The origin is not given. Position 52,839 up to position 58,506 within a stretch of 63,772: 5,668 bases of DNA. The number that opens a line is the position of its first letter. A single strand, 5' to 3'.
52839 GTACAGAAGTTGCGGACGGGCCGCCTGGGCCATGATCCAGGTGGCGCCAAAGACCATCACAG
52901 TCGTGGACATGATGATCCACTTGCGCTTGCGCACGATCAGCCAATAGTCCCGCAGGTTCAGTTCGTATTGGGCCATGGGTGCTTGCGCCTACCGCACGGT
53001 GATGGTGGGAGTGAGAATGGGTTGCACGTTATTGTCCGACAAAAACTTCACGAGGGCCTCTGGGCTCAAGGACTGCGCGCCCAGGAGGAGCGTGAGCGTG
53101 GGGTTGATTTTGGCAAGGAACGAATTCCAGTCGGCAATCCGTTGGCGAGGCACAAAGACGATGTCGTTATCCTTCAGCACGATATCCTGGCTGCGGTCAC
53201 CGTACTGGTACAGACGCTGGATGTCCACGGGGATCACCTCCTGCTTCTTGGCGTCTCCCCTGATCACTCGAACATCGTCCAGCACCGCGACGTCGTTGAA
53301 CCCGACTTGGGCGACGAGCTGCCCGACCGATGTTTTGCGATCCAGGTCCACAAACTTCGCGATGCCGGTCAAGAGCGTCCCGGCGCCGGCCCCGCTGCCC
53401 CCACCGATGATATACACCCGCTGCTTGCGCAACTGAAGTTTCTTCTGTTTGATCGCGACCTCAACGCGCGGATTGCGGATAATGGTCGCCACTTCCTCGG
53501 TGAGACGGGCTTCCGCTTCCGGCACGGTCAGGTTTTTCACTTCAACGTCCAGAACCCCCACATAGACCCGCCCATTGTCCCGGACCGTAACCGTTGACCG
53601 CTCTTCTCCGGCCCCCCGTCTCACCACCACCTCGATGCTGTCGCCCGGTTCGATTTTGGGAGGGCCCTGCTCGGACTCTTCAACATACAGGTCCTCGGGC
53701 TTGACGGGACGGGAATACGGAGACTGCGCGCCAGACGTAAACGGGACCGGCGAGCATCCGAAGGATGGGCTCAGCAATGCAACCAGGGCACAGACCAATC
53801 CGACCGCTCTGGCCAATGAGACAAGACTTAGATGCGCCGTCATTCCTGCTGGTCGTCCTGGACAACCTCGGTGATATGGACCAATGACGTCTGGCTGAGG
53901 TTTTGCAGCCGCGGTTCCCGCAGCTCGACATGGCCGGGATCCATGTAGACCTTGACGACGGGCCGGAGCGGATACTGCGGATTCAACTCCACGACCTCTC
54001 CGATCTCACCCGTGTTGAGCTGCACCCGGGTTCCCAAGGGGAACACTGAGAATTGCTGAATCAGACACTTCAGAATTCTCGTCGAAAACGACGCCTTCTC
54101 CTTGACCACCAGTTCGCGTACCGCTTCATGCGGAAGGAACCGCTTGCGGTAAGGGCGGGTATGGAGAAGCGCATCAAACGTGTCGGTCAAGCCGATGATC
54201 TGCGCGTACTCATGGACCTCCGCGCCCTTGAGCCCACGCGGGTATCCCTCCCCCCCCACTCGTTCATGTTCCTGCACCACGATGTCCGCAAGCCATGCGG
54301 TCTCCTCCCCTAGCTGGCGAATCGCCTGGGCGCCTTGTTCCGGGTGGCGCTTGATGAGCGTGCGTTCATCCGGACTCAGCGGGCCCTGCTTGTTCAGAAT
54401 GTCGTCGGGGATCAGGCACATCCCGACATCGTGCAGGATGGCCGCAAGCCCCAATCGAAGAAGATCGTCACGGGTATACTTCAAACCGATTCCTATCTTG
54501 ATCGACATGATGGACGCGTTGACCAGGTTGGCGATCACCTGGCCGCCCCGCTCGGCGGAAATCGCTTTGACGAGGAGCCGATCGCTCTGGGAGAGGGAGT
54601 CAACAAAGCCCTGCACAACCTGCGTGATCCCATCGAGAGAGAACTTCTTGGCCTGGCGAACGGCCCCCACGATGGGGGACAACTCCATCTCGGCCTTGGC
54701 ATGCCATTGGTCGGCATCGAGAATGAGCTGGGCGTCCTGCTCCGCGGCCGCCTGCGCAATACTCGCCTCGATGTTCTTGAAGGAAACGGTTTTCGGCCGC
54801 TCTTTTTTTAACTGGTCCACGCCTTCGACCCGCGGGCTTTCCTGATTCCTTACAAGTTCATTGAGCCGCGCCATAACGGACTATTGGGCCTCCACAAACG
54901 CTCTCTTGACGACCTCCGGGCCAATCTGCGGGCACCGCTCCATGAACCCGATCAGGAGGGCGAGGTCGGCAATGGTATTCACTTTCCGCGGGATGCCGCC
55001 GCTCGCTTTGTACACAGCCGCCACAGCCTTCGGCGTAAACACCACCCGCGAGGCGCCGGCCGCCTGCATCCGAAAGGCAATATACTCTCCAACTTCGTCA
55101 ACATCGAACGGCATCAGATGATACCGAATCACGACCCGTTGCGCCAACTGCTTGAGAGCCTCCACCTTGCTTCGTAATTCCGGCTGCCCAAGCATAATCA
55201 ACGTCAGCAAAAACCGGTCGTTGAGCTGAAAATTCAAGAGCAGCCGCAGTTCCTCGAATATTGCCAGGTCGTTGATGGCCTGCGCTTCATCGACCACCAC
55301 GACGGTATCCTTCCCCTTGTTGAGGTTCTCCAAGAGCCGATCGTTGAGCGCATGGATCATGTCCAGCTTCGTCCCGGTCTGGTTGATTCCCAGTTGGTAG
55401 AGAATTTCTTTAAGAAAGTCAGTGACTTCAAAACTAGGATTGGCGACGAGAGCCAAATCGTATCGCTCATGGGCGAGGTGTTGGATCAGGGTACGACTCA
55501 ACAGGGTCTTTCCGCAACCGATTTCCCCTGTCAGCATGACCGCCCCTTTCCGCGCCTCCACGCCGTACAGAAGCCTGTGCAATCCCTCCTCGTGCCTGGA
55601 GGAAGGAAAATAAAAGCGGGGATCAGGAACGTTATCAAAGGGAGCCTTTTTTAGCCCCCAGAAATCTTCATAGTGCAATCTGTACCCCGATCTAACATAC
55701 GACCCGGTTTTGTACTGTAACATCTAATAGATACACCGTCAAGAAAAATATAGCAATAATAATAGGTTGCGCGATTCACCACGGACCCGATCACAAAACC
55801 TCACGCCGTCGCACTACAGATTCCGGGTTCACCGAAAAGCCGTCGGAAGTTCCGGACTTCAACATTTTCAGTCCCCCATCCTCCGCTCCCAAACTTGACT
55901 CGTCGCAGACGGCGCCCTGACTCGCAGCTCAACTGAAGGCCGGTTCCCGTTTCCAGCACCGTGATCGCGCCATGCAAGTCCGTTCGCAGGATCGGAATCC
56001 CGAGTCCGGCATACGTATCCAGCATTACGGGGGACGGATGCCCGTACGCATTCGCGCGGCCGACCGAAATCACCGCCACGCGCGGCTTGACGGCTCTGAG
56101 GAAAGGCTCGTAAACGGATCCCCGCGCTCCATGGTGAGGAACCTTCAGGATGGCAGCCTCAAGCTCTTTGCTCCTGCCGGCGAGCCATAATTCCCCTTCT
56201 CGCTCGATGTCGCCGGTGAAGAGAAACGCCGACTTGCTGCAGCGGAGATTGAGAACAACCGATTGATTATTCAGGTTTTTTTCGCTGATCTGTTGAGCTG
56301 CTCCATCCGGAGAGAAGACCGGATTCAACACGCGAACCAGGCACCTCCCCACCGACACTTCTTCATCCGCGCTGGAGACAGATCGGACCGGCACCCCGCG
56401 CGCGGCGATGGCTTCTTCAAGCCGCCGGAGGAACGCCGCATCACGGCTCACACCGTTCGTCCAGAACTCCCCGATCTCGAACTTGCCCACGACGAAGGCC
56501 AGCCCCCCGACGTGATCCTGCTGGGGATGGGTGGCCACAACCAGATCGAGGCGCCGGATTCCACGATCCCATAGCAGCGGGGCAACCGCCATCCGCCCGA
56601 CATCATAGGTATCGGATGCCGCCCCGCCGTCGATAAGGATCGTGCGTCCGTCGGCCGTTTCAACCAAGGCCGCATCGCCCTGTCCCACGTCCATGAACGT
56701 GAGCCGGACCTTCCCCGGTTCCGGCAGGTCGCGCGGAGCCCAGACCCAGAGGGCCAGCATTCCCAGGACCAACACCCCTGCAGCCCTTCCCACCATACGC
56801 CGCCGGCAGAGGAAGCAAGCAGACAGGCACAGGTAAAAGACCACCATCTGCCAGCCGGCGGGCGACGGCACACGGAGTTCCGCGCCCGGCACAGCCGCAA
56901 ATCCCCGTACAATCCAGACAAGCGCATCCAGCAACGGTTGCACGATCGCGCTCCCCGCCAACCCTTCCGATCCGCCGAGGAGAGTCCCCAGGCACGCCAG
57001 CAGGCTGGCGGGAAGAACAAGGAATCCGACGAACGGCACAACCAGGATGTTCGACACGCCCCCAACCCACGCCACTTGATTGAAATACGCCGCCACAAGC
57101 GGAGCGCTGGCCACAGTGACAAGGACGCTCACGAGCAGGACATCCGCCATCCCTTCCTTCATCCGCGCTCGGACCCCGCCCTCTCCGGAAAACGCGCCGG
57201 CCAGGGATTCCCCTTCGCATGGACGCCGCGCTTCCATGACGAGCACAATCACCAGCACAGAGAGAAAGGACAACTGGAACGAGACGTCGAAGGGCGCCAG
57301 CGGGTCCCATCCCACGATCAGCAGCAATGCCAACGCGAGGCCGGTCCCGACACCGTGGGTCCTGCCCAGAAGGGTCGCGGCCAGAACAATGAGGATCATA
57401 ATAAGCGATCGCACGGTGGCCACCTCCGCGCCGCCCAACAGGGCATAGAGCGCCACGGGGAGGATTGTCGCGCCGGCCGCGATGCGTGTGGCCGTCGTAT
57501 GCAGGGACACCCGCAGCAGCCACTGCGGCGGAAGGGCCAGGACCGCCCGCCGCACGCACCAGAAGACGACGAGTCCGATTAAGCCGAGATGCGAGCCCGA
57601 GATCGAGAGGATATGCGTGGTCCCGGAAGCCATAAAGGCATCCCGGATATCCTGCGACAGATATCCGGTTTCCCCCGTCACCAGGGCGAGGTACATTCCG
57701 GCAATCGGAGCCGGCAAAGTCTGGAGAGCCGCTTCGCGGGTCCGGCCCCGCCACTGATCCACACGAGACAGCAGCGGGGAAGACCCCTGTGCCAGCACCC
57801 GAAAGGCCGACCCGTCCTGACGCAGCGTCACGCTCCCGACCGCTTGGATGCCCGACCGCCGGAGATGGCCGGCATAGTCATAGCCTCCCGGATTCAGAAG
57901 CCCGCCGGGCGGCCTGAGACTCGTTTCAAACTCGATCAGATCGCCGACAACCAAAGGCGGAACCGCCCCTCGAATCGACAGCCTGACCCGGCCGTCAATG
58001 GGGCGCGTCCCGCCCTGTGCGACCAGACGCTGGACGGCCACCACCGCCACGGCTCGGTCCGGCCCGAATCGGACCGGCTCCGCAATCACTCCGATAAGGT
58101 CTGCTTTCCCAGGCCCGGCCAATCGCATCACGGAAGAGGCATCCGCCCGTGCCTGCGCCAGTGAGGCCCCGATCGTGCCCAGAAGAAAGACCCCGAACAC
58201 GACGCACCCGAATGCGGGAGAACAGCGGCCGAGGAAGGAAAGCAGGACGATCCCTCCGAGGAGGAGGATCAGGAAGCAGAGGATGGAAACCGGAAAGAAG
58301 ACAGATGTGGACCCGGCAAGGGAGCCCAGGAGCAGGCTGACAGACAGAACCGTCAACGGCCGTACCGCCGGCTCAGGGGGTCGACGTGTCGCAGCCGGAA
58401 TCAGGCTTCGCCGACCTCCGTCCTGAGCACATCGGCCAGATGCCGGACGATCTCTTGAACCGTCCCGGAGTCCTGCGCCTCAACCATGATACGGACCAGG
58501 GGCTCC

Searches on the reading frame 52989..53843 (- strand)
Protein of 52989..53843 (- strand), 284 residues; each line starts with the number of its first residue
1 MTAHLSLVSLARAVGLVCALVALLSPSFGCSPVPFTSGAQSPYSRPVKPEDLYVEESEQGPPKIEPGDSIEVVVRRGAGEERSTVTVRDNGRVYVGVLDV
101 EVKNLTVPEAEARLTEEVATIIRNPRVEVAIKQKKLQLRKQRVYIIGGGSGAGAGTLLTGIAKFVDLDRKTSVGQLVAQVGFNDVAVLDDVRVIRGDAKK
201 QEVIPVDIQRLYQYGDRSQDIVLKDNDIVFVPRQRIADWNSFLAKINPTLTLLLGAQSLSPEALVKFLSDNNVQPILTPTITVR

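Call 7: search_protein_families(library=ncbifam, proteins=[window:52989-53843:-], max_evalue=0.001)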
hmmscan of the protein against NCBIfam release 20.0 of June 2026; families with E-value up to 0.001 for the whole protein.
window:52989-53843:- (284 aa): 3 families
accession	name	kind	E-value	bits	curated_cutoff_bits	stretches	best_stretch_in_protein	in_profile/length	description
TIGR03027.2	pepcterm_export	equivalog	7.4e-17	61.5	180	1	64-234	5-167/169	XrtA/PEP-CTERM system exopolysaccharide export protein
NF011658.0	PRK15078.1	subfamily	4.2e-10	38.9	333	1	87-234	120-252/380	polysaccharide export protein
TIGR03028.1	EpsE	equivalog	4.6e-06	26.1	262.65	1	65-234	5-162/239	polysaccharide export protein EpsE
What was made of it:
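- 52989..53843 (-): Wza/OPX-like polysaccharide export protein. NCBIfam call 7.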

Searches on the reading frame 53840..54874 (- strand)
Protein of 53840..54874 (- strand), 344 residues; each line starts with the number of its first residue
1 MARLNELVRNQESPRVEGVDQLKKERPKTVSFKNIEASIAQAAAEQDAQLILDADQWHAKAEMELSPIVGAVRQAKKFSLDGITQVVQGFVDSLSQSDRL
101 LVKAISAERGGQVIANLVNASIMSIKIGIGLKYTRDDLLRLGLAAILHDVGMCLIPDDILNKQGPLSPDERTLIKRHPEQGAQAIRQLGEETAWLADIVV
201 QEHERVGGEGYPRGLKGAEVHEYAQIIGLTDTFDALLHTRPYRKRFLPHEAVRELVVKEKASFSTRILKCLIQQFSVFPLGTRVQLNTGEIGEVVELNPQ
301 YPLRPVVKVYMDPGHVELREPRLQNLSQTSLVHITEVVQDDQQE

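Call 7: search_protein_families(library=ncbifam, proteins=[window:53840-54874:-], max_evalue=0.001)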
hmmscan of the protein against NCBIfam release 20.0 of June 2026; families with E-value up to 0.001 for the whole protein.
window:53840-54874:- (344 aa): 2 families
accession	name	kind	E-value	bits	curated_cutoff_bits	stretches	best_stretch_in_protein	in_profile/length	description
NF053512.1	nitric_RR_NosR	exception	2.6e-17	63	400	1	127-276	206-355/422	response regulator c-di-GMP phosphodiesterase, NosR family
TIGR00277.1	HDIG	domain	0.00069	19.4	27.6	0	141-203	30-82/84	HDIG domain-containing metalloprotein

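Call 45: search_protein_families(library=pfam, proteins=[window:53840-54874:-], max_evalue=0.01)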
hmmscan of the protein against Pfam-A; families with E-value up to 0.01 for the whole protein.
window:53840-54874:- (344 aa): 3 families
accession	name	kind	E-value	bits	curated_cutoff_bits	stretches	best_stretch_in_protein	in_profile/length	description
PF13487.12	HD_5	-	1e-26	94.1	27.2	1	124-257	25-160/170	HD domain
PF01966.28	HD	-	1.2e-12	48.5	22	1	128-235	20-115/116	HD domain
PF24391.1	HD-CE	-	0.0018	18.5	27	1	133-189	31-121/263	HD-CE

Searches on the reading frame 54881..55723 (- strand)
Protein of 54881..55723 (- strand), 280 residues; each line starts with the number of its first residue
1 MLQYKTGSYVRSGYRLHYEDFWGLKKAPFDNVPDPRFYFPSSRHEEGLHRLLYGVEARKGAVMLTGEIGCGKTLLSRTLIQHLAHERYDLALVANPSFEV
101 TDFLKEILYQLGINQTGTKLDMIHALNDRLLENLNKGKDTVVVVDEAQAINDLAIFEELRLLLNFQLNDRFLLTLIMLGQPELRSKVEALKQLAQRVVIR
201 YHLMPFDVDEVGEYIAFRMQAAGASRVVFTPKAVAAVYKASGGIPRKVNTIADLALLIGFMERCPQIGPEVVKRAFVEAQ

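Call 45: search_protein_families(library=pfam, proteins=[window:54881-55723:-], max_evalue=0.01)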
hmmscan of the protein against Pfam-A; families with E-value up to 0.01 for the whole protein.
window:54881-55723:- (280 aa): 19 families
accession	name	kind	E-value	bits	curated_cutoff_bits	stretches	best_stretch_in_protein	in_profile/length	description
PF13401.12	AAA_22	-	3.1e-22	79.7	27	1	58-185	4-128/130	AAA domain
PF13173.12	AAA_14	-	3.6e-06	27.4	27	1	60-211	3-128/129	AAA domain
PF13191.12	AAA_16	-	8.8e-06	26.8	32.6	1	46-152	10-146/167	AAA ATPase domain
PF24883.2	NPHP3_N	-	5.4e-05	23.9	24.8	1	60-119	23-87/164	Nephrocystin 3, N-terminal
PF02367.23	TsaE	-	6.8e-05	23.3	26.6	1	58-101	20-59/128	Threonylcarbamoyl adenosine biosynthesis protein TsaE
PF01637.24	ATPase_2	-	0.00014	22.2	33.2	1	61-154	22-126/225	ATPase domain predominantly from Archaea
PF20720.3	nSTAND3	-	0.00034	20.8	27.2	1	58-94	16-52/155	Novel STAND NTPase 3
PF13245.12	AAA_19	-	0.00038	21.1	25.1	1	58-154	10-106/134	AAA domain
PF03205.20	MobB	-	0.00045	20.5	26.6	0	62-93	2-33/133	Molybdopterin guanine dinucleotide synthesis protein B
PF13604.12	AAA_30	-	0.00057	20.1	27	1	58-150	17-100/191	AAA domain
PF07728.20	AAA_5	-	0.0022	18.4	22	1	62-164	2-91/139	AAA domain (dynein-related subfamily)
PF05621.17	TniB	-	0.003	17.5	22.4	1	58-197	34-179/189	Bacterial TniB protein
PF25201.1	nSTAND6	-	0.0033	17.9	27.7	1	59-162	18-127/148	Novel STAND NTPase 6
PF06745.19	ATPase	-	0.0035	17.2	26.6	0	46-80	6-40/231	KaiC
PF00004.35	AAA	-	0.0036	18.2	21.2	1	62-151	1-70/131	ATPase family associated with various cellular activities (AAA)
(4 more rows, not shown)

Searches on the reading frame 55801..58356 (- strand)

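Call 7: search_protein_families(library=ncbifam, proteins=[window:55801-58356:-], max_evalue=0.001)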
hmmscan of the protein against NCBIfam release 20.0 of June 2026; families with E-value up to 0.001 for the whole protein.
window:55801-58356:- (851 aa): 7 families
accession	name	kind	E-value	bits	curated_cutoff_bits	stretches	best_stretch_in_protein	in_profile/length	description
TIGR00361.1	ComEC_Rec2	equivalog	5.8e-78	262.6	190.05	1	136-796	60-663/663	DNA internalization-related competence protein ComEC/Rec2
NF008580.0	PRK11539.1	equivalog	9.6e-50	169.7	969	2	210-626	191-577/758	ComEC family protein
TIGR00360.1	ComEC_N-term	subfamily_domain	8.5e-18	65.2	36.5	1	246-449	1-170/171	ComEC/Rec2-related protein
NF049846.1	blaAHM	exception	1.9e-13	50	590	1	551-766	64-263/304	AHM family subclass B3-like metallo-beta-lactamase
NF058524.1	6A-MBL_enzyme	equivalog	2.6e-10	39.9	220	1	555-620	2-74/346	anti-phage 6A-MBL system MBL-fold protein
NF045979.1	ComEC_MAG0480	equivalog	1.2e-09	37.4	150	1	225-446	202-389/461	MAG0480 family ComEC-like protein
NF041809.1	Avs1a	equivalog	3.7e-07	29.2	420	1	559-619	6-63/387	AVAST type 1 anti-phage system MBL fold metallo-hydrolase Avs1a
